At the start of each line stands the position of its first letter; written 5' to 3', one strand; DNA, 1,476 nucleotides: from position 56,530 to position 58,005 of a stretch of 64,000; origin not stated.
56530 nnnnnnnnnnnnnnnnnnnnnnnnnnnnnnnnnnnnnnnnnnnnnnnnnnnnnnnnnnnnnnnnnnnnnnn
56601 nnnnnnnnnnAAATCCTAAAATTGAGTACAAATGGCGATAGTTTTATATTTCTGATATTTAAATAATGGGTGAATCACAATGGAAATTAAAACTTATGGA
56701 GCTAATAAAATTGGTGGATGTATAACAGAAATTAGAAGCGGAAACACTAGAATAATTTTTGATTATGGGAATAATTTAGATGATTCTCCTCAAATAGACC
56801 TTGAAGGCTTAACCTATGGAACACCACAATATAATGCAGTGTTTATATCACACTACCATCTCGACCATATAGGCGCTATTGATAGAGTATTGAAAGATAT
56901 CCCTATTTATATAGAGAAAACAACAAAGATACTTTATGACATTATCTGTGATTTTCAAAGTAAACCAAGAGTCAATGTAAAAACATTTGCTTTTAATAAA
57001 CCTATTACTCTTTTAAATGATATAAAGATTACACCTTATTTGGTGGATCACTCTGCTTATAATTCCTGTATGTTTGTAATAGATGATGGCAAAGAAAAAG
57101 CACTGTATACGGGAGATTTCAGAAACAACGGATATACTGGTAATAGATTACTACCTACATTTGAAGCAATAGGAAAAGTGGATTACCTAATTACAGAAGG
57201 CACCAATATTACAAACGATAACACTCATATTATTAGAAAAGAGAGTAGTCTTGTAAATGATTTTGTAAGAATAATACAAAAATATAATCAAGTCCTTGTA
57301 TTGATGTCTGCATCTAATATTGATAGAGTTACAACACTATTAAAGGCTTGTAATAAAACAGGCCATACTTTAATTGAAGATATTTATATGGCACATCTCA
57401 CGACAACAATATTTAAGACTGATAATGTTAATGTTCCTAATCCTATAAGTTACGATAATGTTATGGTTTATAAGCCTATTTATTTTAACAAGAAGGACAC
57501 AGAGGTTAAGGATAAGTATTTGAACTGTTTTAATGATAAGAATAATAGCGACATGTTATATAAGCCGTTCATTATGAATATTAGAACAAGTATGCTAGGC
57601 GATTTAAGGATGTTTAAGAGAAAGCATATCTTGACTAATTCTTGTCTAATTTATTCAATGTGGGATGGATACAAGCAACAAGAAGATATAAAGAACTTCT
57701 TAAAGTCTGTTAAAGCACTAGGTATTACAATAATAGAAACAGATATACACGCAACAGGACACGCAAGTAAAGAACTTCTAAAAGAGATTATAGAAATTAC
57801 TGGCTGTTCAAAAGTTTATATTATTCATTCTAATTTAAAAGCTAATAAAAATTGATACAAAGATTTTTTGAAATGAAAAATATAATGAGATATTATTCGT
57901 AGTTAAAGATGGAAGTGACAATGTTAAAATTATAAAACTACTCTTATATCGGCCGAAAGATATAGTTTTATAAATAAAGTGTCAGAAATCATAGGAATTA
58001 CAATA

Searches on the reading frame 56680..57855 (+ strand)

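Call 48: search_protein_families(library=pfam, proteins=[window:56680-57855:+], max_evalue=0.01)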
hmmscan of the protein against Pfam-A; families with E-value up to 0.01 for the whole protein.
window:56680-57855:+ (391 aa): 3 families
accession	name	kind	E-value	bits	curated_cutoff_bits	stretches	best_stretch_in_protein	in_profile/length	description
PF12706.13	Lactamase_B_2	-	2.2e-11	44.2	27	1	45-183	25-173/200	Beta-lactamase superfamily domain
PF00753.33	Lactamase_B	-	1.4e-08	35.4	22.7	1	18-155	11-158/196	Metallo-beta-lactamase superfamily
PF16661.11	Lactamase_B_6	-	0.0011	18.8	27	0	20-75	4-60/193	Metallo-beta-lactamase superfamily domain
